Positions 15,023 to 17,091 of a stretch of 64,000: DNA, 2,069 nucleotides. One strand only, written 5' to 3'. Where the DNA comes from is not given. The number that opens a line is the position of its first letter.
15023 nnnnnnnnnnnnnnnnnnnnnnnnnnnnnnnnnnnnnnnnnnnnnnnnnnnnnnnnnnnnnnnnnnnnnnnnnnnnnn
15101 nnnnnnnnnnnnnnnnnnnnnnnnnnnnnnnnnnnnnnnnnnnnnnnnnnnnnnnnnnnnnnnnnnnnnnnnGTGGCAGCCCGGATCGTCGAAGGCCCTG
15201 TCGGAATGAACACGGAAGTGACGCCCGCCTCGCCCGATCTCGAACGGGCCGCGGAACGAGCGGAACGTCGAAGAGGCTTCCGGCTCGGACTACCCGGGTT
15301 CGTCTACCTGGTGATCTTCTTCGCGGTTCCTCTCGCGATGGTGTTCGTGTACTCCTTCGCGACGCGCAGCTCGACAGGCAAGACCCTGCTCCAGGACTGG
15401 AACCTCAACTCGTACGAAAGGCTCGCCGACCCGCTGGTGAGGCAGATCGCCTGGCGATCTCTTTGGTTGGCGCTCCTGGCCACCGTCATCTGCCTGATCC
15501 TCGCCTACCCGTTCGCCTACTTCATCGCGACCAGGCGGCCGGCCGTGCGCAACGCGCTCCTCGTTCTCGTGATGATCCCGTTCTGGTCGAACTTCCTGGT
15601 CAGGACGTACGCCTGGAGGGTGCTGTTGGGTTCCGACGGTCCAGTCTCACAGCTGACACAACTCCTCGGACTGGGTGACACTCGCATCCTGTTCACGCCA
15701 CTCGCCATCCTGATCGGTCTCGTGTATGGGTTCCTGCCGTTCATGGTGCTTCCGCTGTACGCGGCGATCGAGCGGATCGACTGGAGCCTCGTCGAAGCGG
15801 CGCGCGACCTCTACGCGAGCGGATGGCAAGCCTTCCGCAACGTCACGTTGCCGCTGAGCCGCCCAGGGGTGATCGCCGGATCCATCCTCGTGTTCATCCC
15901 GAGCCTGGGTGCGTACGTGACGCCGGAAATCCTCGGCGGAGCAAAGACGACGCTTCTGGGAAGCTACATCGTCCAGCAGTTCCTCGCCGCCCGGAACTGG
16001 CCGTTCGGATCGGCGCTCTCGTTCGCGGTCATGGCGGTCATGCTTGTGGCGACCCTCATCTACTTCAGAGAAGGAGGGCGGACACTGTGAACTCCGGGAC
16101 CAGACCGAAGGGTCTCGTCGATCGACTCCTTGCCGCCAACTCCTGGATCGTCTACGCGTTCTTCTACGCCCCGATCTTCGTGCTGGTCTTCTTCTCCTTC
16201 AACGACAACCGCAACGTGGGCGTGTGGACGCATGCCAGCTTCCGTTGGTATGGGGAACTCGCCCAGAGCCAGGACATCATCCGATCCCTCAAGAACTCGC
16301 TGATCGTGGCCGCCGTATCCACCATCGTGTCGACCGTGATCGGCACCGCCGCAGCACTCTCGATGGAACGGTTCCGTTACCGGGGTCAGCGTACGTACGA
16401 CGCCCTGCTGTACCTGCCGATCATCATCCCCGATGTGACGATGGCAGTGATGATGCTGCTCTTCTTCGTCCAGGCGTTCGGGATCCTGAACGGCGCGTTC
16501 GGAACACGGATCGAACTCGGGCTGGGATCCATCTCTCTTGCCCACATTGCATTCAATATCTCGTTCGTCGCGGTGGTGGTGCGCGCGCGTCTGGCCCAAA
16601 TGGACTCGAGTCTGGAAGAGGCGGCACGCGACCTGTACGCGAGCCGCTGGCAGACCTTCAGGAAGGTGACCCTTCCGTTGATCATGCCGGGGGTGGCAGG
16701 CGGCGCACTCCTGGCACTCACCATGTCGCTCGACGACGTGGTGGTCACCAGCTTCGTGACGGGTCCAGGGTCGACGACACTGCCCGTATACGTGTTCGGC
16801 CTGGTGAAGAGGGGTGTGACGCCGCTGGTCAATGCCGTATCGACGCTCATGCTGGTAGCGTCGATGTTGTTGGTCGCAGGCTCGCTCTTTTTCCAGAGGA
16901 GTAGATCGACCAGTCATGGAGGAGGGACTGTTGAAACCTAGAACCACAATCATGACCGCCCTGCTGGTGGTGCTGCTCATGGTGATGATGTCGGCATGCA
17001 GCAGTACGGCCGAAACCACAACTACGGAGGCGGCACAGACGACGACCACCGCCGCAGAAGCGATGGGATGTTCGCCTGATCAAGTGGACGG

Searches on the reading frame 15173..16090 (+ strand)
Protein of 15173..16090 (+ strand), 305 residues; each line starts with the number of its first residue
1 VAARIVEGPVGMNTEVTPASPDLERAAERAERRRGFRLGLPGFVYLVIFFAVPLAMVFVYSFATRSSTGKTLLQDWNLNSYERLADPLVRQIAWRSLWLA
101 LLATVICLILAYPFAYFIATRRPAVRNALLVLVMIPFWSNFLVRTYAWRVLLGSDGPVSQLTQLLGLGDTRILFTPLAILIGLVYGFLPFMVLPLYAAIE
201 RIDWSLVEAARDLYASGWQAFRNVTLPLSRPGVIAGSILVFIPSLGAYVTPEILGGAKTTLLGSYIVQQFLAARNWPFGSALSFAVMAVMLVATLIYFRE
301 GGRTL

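Call 20: search_protein_families(library=pfam, proteins=[window:15173-16090:+], max_evalue=0.000001)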
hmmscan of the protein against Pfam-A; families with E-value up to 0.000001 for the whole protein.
window:15173-16090:+ (305 aa): 1 family
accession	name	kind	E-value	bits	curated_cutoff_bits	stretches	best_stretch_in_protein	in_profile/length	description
PF00528.27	BPD_transp_1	-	6.3e-16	59.1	26.4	1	112-297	2-175/184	Binding-protein-dependent transport system inner membrane component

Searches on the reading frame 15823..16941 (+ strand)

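Call 20: search_protein_families(library=pfam, proteins=[window:15823-16941:+], max_evalue=0.000001)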
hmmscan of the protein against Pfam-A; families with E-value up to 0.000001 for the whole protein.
window:15823-16941:+ (372 aa): 1 family
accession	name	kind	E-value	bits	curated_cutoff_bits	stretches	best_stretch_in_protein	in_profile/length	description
PF00528.27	BPD_transp_1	-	3.9e-15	56.5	26.4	1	171-357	2-174/184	Binding-protein-dependent transport system inner membrane component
